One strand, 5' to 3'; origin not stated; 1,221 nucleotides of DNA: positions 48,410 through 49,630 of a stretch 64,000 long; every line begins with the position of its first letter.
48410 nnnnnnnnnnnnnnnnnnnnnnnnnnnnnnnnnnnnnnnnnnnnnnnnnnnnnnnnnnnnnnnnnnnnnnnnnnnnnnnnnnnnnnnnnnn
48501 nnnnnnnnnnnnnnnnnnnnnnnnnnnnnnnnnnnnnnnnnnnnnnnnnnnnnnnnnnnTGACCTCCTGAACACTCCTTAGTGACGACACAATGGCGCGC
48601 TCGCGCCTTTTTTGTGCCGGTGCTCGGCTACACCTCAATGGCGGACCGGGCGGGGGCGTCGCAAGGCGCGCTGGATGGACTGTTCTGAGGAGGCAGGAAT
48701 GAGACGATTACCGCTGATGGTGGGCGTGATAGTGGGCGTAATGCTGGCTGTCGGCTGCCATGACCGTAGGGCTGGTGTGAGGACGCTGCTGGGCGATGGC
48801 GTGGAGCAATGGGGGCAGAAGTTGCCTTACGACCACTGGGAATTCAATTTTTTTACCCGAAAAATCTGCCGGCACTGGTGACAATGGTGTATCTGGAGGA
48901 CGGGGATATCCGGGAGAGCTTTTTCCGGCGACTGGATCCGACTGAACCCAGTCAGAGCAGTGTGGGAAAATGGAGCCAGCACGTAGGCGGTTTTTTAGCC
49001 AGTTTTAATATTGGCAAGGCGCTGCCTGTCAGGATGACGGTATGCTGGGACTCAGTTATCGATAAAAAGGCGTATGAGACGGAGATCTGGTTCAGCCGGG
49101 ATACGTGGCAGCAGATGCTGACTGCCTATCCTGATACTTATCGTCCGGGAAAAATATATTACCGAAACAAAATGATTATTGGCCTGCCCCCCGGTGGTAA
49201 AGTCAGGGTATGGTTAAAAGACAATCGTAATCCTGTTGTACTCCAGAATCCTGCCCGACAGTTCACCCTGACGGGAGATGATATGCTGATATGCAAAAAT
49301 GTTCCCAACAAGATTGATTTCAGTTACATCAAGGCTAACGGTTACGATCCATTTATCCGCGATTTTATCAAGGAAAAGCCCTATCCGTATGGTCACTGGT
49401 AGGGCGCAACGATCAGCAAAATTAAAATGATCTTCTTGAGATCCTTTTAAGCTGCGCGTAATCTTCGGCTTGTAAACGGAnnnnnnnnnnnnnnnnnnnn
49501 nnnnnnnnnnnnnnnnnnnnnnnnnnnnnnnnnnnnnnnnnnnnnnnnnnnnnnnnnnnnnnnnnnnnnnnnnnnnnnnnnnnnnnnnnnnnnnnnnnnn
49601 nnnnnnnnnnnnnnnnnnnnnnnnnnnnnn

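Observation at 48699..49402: Lipoprotein gene interrupted at a T7 homopolymer (possible slipped-strand switch or pseudogene)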

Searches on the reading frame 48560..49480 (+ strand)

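Call 30: search_solved_structures(query=L002:3140-3841:+, max_evalue=1)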
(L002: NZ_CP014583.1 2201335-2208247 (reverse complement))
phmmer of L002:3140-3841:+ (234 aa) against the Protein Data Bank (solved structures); distinct sequences matched with E-value up to 1: 0.

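Call 31: find_homologous_proteins(query=L002:3140-3841:+, max_evalue=0.00001)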
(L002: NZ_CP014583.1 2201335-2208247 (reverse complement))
Query L002:3140-3841:+ (234 aa): 90 proteins with E <= 0.00001 among 211 candidates.
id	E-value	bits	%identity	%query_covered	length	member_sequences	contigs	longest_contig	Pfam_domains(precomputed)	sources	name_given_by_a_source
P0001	1.1e-138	479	86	100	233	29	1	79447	PF11153.14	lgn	-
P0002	2.3e-132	458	85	96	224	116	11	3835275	PF11153.14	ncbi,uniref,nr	ncbi:DUF2931 family protein [Edwardsiella ictaluri]|uniref:Uncharacterized protein n=3 Tax=Edwardsie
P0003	9.3e-131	453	81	100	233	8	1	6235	PF11153.14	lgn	-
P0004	7.9e-127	440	79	100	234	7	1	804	PF11153.14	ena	-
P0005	2.8e-126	438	77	100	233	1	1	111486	PF11153.14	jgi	-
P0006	5.0e-124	431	76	100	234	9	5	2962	PF11153.14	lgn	-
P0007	1.6e-122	426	75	100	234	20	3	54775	PF11153.14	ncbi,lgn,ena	-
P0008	2.3e-118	412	73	100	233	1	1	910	PF11153.14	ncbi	-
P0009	8.3e-118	411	78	100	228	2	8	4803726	PF11153.14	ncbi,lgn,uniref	ncbi:DUF2931 family protein [Erwinia sp. E_sp_B04_7]|uniref:DUF2931 family protein n=1 Tax=unclassif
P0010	2.3e-117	409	77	100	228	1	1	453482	PF11153.14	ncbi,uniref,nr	ncbi:DUF2931 family protein [Enterobacter sp. HSTU-ASh6]|uniref:DUF2931 family protein n=1 Tax=Enter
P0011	3.3e-117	409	75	100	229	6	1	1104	PF11153.14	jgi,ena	-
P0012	6.8e-117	408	73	100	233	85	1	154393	PF11153.14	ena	-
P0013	4.4e-116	405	75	100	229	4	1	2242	PF11153.14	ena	-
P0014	5.2e-114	398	74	100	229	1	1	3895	PF11153.14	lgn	-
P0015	1.6e-109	383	71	100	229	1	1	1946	PF11153.14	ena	-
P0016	4.2e-109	382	70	100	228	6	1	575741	PF11153.14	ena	-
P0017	2.2e-108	380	99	70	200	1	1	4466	PF11153.14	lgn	-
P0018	2.9e-108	379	69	100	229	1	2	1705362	PF11153.14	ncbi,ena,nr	nr:DUF2931 family protein [uncultured Enterobacter sp.]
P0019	6.7e-108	378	72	100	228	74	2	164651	PF11153.14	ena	-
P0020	4.7e-107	375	68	100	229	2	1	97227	PF11153.14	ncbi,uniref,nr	uniref:DUF2931 family protein n=1 Tax=Scandinavium goeteborgense TaxID=1851514 RepID=UPI001359B32E|n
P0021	4.8e-107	375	71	100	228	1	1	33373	PF11153.14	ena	-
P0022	2.7e-105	370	69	92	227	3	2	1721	PF11153.14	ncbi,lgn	-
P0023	3.0e-104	366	93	69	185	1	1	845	PF11153.14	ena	-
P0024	6.4e-99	349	67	100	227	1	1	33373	PF11153.14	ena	-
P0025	8.8e-97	342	60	100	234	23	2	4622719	PF11153.14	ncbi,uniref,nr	ncbi:DUF2931 family protein [Enterobacter kobei]|uniref:DUF2931 family protein n=2 Tax=Enterobacter 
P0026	7.1e-95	335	85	72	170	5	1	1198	PF11153.14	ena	-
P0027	2.6e-94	334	63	92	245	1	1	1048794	PF11153.14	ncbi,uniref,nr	ncbi:DUF2931 family protein [Brenneria populi]|uniref:DUF2931 family protein n=1 Tax=Brenneria popul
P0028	9.8e-94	332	94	66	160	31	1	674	PF11153.14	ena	-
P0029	9.9e-94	332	98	62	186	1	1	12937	PF11153.14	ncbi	ncbi:TPA: DUF2931 family protein [Escherichia coli]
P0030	2.6e-91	324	56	100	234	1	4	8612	PF11153.14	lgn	-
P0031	1.3e-87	312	63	97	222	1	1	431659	PF11153.14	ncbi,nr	ncbi:DUF2931 family protein [Enterobacteriaceae bacterium H16N7]|nr:DUF2931 family protein [Dryocola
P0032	4.9e-84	300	100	54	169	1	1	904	PF11153.14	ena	-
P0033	2.5e-83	298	85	64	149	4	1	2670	PF11153.14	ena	-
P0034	1.4e-82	295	83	65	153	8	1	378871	PF11153.14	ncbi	ncbi:TPA: DUF2931 family protein, partial [Citrobacter braakii]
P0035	6.9e-74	267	53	98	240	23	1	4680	PF11153.14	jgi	-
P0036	9.6e-73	263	50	100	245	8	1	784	PF11153.14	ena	-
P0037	5.7e-63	231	50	97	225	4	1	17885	PF11153.14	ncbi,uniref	ncbi:DUF2931 family protein [Buttiauxella noackiae]|uniref:DUF2931 family protein n=1 Tax=Buttiauxel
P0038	5.9e-63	231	49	97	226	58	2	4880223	PF11153.14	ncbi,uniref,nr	ncbi:DUF2931 family protein [Enterobacter cloacae complex sp. 2022EL-00788]|uniref:DUF2931 family pr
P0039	6.1e-61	224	50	97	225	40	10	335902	PF11153.14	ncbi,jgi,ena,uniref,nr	ncbi:T6SS immunity phospholipase A1-binding lipoprotein Tli1-EAEC [Enterobacter cloacae]|uniref:T6SS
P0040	1.4e-60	223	47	96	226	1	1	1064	PF11153.14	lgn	-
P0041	2.9e-60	222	49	97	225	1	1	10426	PF11153.14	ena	-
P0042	3.4e-60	222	51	93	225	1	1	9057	PF11153.14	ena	-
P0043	7.9e-60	221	52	86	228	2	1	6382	PF11153.14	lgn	-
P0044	9.8e-60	220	51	94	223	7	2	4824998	PF11153.14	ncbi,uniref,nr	ncbi:DUF2931 family protein [Erwinia billingiae]|uniref:DUF2931 family protein n=1 Tax=Erwinia billi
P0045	1.7e-59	219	48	97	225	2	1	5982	PF11153.14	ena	-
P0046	6.4e-59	218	54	85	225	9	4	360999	PF11153.14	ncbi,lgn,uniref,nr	ncbi:T6SS immunity phospholipase A1-binding lipoprotein Tli1-EAEC [Enterobacter cloacae]|uniref:T6SS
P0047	8.4e-59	217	46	100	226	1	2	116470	PF11153.14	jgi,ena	-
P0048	1.0e-58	217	48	100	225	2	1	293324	PF11153.14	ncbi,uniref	ncbi:T6SS immunity phospholipase A1-binding lipoprotein Tli1-EAEC [Enterobacter cloacae]|uniref:T6SS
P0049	1.2e-58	217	47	100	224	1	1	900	PF11153.14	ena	-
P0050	3.5e-58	215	48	97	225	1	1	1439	PF11153.14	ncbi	-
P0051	9.3e-58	214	49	94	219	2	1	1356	PF11153.14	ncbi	ncbi:TPA: DUF2931 family protein [Yersinia enterocolitica]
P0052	3.6e-57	212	49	94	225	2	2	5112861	PF11153.14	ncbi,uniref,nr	ncbi:DUF2931 family protein [Leclercia adecarboxylata]|uniref:DUF2931 family protein n=1 Tax=Leclerc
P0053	4.1e-57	212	48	97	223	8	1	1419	PF11153.14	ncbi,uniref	ncbi:T6SS immunity phospholipase A1-binding lipoprotein Tli1-EAEC [Tatumella punctata]|uniref:T6SS i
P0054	1.1e-56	210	46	97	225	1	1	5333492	PF11153.14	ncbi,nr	ncbi:Protein of uncharacterised function (DUF2931) [Serratia plymuthica]|nr:Protein of uncharacteris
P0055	2.3e-56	209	52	83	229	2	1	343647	PF11153.14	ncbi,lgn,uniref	ncbi:DUF2931 family protein [Serratia proteamaculans]|uniref:DUF2931 family protein n=1 Tax=Serratia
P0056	4.2e-56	208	45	97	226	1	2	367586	PF11153.14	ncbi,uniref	ncbi:DUF2931 family protein [Serratia quinivorans]|uniref:DUF2931 family protein n=1 Tax=Serratia qu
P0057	4.9e-56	208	44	97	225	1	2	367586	PF11153.14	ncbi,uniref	ncbi:DUF2931 family protein [Serratia quinivorans]|uniref:DUF2931 family protein n=1 Tax=Serratia qu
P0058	1.0e-55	207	47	100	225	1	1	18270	PF11153.14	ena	-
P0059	2.0e-55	206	52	83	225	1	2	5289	PF11153.14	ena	-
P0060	4.6e-55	205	45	97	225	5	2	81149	PF11153.14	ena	-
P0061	6.4e-55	205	46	100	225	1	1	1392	PF11153.14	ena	-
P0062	6.9e-55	204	51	83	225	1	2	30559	PF11153.14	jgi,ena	-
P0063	8.4e-55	204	45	100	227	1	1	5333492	PF11153.14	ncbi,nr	ncbi:Protein of uncharacterised function (DUF2931) [Serratia plymuthica]|nr:Protein of uncharacteris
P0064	1.4e-54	203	48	83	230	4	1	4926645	PF11153.14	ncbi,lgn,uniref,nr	ncbi:DUF2931 family protein [Erwinia sp. QL-Z3]|uniref:DUF2931 family protein n=1 Tax=Erwinia sp. QL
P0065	2.7e-54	202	45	97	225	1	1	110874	PF11153.14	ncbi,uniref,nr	ncbi:DUF2931 family protein [Yersinia proxima]|uniref:DUF2931 family protein n=1 Tax=Yersinia proxim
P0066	3.8e-54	202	46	96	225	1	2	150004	PF11153.14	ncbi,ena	-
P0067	7.9e-54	201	46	97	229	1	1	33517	PF11153.14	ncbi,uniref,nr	ncbi:type VI secretion protein [Serratia marcescens]|uniref:Type VI secretion protein n=1 Tax=Serrat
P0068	9.6e-54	201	45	100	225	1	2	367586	PF11153.14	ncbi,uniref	ncbi:DUF2931 family protein [Serratia quinivorans]|uniref:DUF2931 family protein n=1 Tax=Serratia qu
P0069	2.1e-53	200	45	96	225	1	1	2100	PF11153.14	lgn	-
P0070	2.9e-53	199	45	97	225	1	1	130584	PF11153.14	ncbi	-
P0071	6.2e-53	198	44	97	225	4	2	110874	PF11153.14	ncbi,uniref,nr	ncbi:DUF2931 family protein [Yersinia proxima]|uniref:DUF2931 family protein n=1 Tax=Yersinia proxim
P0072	7.1e-53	198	45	96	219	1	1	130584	PF11153.14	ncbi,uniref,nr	ncbi:DUF2931 family protein [Yersinia proxima]|uniref:DUF2931 family protein n=1 Tax=Yersinia proxim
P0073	7.4e-53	198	46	100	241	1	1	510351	PF11153.14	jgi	-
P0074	9.8e-53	197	47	96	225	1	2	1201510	PF11153.14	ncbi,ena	-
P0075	1.3e-52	197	49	83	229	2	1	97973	PF11153.14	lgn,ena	-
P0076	1.4e-52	197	45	97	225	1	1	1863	PF11153.14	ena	-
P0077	1.6e-52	197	45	96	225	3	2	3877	PF11153.14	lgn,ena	-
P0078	2.1e-52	196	43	99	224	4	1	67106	PF11153.14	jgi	-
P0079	2.8e-52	196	46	97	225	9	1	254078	PF11153.14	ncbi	ncbi:TPA: DUF2931 family protein [Enterobacter cloacae]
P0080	3.1e-52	196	45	96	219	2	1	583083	PF11153.14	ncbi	ncbi:DUF2931 family protein [Yersinia proxima]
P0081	3.7e-52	195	69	55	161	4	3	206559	PF11153.14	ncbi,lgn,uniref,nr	ncbi:DUF2931 family protein [Winslowiella iniecta]|uniref:DUF2931 family protein n=1 Tax=Winslowiell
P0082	4.5e-52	195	43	100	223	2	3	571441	PF11153.14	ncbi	ncbi:DUF2931 family protein [Pseudomonas cerasi]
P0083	6.4e-52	195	50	86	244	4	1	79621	PF11153.14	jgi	-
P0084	1.3e-51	194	45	96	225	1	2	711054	PF11153.14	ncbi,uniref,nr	ncbi:DUF2931 family protein [Leclercia adecarboxylata]|uniref:DUF2931 family protein n=1 Tax=Leclerc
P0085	3.1e-51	192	43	100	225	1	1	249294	PF11153.14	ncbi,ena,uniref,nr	ncbi:DUF2931 family protein [Cedecea davisae]|uniref:DUF2931 family protein n=1 Tax=Cedecea davisae 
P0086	5.1e-51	192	43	100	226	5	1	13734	PF11153.14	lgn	-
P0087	6.7e-50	188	44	100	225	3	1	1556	PF11153.14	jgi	-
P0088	7.2e-45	172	47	78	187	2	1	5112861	PF11153.14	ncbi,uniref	ncbi:DUF2931 family protein [Leclercia adecarboxylata]|uniref:DUF2931 family protein n=2 Tax=Leclerc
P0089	1.3e-44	171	45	79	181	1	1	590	PF11153.14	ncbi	ncbi:DUF2931 family protein, partial [Tatumella punctata]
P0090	2.2e-34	137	39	98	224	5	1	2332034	PF11153.14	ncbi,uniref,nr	ncbi:hypothetical protein C7387_0413 [Yokenella regensburgei]|uniref:DUF2931 family protein n=1 Tax=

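Call 32: search_protein_families(library=ncbifam, proteins=[L002:3140-3841:+, L005:4330-6018:+], max_evalue=0.01)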
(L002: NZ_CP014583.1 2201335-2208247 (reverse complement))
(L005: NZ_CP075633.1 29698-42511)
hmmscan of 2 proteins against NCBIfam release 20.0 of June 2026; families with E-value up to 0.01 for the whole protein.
L002:3140-3841:+ (234 aa): 0 families

L005:4330-6018:+ (563 aa): 0 families

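Call 42: find_encoding_contigs(protein=P0001, flank=6000, max_places=2)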
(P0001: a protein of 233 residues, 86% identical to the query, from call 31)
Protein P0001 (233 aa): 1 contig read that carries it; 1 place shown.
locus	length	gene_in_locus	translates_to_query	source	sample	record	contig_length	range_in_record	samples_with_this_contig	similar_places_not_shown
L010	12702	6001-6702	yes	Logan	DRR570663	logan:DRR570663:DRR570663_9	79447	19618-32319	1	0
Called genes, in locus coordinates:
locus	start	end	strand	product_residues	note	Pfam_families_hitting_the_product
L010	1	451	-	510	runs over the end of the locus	PF00496:SBP_bac_5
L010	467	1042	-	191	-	PF01427:Peptidase_M15, PF02557:VanY (weak)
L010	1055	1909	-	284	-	PF01418:HTH_6 (weak)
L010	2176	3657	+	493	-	PF12146:Hydrolase_4, PF00561:Abhydrolase_1, PF12697:Abhydrolase_6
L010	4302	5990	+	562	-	PF09994:T6SS_Tle1-like_cat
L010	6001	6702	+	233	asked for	PF11153:DUF2931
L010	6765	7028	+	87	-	-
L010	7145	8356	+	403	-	PF04940:BLUF, PF00563:EAL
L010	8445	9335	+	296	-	PF00294:PfkB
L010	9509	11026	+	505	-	PF11471:Sugarporin_N, PF02264:LamB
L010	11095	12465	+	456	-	PF00367:PTS_EIIB, PF02378:PTS_EIIC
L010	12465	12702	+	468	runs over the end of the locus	PF00251:Glyco_hydro_32N, PF04616:Glyco_hydro_43 (faint), PF08244:Glyco_hydro_32C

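Call 43: find_encoding_contigs(protein=P0002, flank=6000, max_places=2)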
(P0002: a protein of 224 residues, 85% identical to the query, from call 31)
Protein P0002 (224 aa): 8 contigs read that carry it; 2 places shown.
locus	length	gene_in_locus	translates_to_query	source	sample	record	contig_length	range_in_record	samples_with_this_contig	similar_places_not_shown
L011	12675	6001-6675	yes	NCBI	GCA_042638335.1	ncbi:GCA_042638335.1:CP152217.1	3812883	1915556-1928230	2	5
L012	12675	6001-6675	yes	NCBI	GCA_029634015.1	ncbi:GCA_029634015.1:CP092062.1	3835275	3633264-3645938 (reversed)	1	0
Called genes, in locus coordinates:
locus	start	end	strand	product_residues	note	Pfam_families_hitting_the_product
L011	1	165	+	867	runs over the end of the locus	PF11739:YdbH-like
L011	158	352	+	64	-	PF13617:Lipoprotein_19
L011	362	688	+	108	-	PF07027:DUF1318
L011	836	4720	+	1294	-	PF00270:DEAD (weak), PF13401:AAA_22 (faint), PF00271:Helicase_C, PF21010:HA2_C, PF07717:OB_NTP_bind, PF11898:DUF3418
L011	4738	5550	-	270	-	PF00089:Trypsin, PF13365:Trypsin_2 (weak)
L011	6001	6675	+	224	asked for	PF11153:DUF2931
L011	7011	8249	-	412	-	PF00328:His_Phos_2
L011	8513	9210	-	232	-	PF03811:Zn_ribbon_InsA, PF12759:HTH_Tnp_IS1, PF03400:DDE_Tnp_IS1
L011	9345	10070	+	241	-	PF03536:OspF_SpvC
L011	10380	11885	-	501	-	PF02074:Peptidase_M32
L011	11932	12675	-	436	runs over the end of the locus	PF00672:HAMP, PF00512:HisKA, PF02518:HATPase_c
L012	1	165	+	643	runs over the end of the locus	PF11739:YdbH-like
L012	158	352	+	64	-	PF13617:Lipoprotein_19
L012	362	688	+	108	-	PF07027:DUF1318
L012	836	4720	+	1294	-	PF00270:DEAD (weak), PF13401:AAA_22 (faint), PF00271:Helicase_C, PF21010:HA2_C, PF07717:OB_NTP_bind, PF11898:DUF3418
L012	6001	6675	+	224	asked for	PF11153:DUF2931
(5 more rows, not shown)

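Call 44: find_encoding_contigs(protein=P0007, flank=6000, max_places=2)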
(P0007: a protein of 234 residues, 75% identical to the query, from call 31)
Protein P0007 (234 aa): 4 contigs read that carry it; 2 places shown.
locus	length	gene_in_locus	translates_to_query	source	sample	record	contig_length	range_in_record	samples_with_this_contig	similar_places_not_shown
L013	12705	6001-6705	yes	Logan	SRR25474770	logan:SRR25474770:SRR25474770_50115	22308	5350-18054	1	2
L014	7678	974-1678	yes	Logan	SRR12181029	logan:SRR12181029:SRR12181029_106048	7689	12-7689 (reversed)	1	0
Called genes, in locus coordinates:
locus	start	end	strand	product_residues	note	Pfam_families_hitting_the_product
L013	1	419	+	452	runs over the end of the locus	PF13449:Phytase-like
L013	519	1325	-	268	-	PF08795:DUF1796 (weak)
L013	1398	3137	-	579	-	PF27800:WcaM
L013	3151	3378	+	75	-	-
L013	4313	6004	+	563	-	PF09994:T6SS_Tle1-like_cat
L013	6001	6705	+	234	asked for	PF11153:DUF2931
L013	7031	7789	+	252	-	PF00561:Abhydrolase_1, PF12146:Hydrolase_4, PF12697:Abhydrolase_6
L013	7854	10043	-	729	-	PF07715:Plug, PF00593:TonB_dep_Rec_b-barrel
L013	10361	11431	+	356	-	PF21783:YNCE, PF13360:PQQ_2 (faint), PF02239:Cytochrom_D1 (faint), PF08450:SGL (faint), PF24807:WD40_CDC20-Fz (faint), PF13570:Beta-prop_ACSF4 (faint), PF25174:Beta-prop_THOC3 (weak), PF16819:DUF5074 (weak), +1 more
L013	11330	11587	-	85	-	-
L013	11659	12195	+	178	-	PF01292:Ni_hydr_CYTB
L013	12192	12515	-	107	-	PF05437:AzlD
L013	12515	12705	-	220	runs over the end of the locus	PF03591:AzlC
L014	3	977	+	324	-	?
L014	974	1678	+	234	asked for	PF11153:DUF2931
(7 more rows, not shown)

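Call 53: search_protein_families(library=padloc, proteins=[L001:8990-11839:-, L001:7984-8964:-, L001:5587-7974:-, L001:3949-5577:-, L001:1076-3946:-], max_evalue=0.00001)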
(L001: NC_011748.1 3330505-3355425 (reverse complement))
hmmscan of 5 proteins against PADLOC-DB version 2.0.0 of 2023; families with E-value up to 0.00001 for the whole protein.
L001:8990-11839:- (949 aa): 45 families (the best 25 are shown)
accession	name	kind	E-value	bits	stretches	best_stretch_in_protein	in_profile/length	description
PDLC02619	DrmD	-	3.4e-201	668.7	2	26-662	24-654/872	DrmD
PDLC02500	BrxHI|BrxHII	-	9.1e-75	250.8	2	462-867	497-885/933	BrxHI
PDLC02621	DrmD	-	8.3e-58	194.4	1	19-628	106-721/1040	DrmD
PDLC02623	DrmD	-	3.4e-56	188.6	2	470-590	555-676/1040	DrmD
PDLC00659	HmaA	-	1.4e-48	163.5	1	28-603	98-676/1176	SNF2 helicase / DEAD-box helicase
PDLC02504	BrxHI|BrxHII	-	2.9e-46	155.9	1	26-635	101-674/971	BrxHII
PDLC02843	DpdE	-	8.7e-46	154.3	2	23-242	147-341/1091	DpdE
PDLC02620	DrmD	-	8.4e-45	151.1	1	23-575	88-614/1060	DrmD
PDLC02840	DpdE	-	1.8e-40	137.1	3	20-110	146-236/1091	DpdE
PDLC02572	DrmA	-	1.6e-36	123.7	1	24-554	108-639/1043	DrmA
PDLC02844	DpdE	-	6.9e-35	118.2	2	28-224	147-328/1074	DpdE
PDLC00633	ZorD1|ZorD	-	3.1e-34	116.2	2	34-293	443-692/908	"SWI2/SNF2 helicase, Mrr-like nuclease"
PDLC02632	DrmD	-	5.7e-33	112.3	1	21-558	110-646/662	DrmD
PDLC02193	PLD_Helicase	-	6.3e-33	111.9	2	357-596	632-858/905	-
PDLC02846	DpdE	-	4.8e-32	108.8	2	3-218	133-339/1034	DpdE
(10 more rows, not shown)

L001:7984-8964:- (326 aa): 7 families
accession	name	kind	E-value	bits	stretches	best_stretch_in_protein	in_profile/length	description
PDLC02196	IetA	-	3.9e-105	350.3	1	2-322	2-323/374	-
PDLC04232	IetA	-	1.1e-88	295.9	1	1-310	1-306/330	-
PDLC02195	IetA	-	4.6e-78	261.3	1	61-315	76-332/395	-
PDLC04231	IetA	-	1.8e-59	199.7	1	1-255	1-252/262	-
PDLC00914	TRIP13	-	9.1e-17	59.4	1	106-267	57-235/302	TRIP13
PDLC00915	TRIP13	-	5.8e-14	50.2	1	123-279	66-244/302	TRIP13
PDLC03838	DolB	-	8.3e-07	26.6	0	123-189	169-240/375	-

L001:5587-7974:- (795 aa): 9 families
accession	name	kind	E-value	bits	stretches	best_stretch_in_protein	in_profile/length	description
PDLC02198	IetS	-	0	1202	1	3-794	2-791/795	-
PDLC02197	IetS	-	4.8e-57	191.8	1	84-788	91-735/749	-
PDLC04233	IetS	-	6.6e-56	187.9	1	102-791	131-851/855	-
PDLC02199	IetS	-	9.8e-41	137.8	1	215-786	274-808/826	-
PDLC02201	IetS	-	6.6e-37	125.2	1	179-678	177-622/781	-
PDLC02200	IetS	-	4.8e-24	82.6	1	173-787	184-762/780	-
PDLC02202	IetS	-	7.7e-22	75.3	1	255-785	296-760/780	-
PDLC03014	subtilase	-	9.6e-19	66.1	1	258-568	175-377/391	-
PDLC04234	IetS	-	2.9e-17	60.1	1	356-543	418-618/656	-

L001:3949-5577:- (542 aa): 46 families (the best 25 are shown)
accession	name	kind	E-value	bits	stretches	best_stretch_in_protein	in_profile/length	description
PDLC03636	MTase_III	-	9.4e-292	966.9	1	1-540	1-575/575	Type III methyltransferase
PDLC03644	MTase_III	-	2.4e-118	394.2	1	9-407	4-429/542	Type III methyltransferase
PDLC03635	MTase_III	-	2.3e-79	265.9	2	36-175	215-357/708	Type III methyltransferase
PDLC03634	MTase_III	-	1.4e-78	263.3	2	83-363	167-449/621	Type III methyltransferase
PDLC03641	MTase_III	-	5.7e-62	208.2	2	86-348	181-436/657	Type III methyltransferase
PDLC03638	MTase_III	-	4.2e-57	192.1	1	38-396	379-709/816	Type III methyltransferase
PDLC03640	MTase_III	-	1e-55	187.3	2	37-168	41-200/654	Type III methyltransferase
PDLC03354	MTase_II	-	1e-46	157.8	1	5-361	23-373/425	Type II methyltransferase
PDLC03637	MTase_III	-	1.7e-46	157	1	25-358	107-453/513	Type III methyltransferase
PDLC03300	MTase_II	-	2.2e-37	126.8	2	77-175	76-171/302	Type II methyltransferase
PDLC03642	MTase_III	-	8.2e-37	125.1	1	29-347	72-380/528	Type III methyltransferase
PDLC03639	MTase_III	-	1.6e-32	110.6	1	33-235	81-282/639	Type III methyltransferase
PDLC03633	MTase_III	-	7.9e-31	105.4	3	307-363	290-346/616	Type III methyltransferase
PDLC03299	MTase_II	-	1.2e-30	105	2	36-176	11-146/296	Type II methyltransferase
PDLC03371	MTase_II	-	6.6e-29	99.2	2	309-360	191-242/260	Type II methyltransferase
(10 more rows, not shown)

L001:1076-3946:- (956 aa): 7 families
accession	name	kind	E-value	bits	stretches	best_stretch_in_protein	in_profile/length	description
PDLC03648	REase_III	-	0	2119.1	1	86-956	1-871/871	Type III restriction enzyme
PDLC03647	REase_III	-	1.2e-13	48.2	1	395-466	506-580/989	Type III restriction enzyme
PDLC03653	REase_III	-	8.9e-11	38.6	1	219-459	261-489/883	Type III restriction enzyme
PDLC03650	REase_III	-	2e-09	34.4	1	216-466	223-449/898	Type III restriction enzyme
PDLC03649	REase_III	-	2.7e-07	26.9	1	403-441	502-540/973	Type III restriction enzyme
PDLC03651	REase_III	-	8.1e-07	25.4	0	315-425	339-438/873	Type III restriction enzyme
PDLC03658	mREase_IV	-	1.9e-06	23.9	1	218-443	337-549/953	Type IV methyl-directed restriction enzyme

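Call 56: predict_structure(alignment_id=A2)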
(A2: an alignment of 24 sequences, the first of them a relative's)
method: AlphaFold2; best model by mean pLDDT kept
length: 234 residues; sequences in the alignment: 24
mean_pLDDT: 69.4   pTM: 0.70
mean pLDDT of the five models: 69.4, 65.7, 65.7, 64.7, 61.8
residues with pLDDT >= 90: 22; 70-90: 107; 50-70: 60; < 50: 45
segments of 3 or more residues with pLDDT < 50: 1-5, 15-30, 73-75, 80-93, 95-97
pLDDT, mean of each block of 10 residues (from residue 1): 48 47 43 56 79 70 76 50 38 52 64 84 87 87 86 88 85 80 90 88 72 58 71 68
secondary structure, 60 per line:
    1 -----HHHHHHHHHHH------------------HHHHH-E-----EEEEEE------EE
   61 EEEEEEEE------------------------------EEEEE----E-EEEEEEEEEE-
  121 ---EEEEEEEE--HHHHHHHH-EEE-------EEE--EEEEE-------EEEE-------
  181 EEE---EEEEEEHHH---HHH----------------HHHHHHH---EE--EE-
elements in order: H6-16 H35-39 E47-52 E59-68 E99-103 E110-119 E124-131 H134-141 E143-145 E153-155 E158-162 E170-173 E181-183 E187-192 H218-224
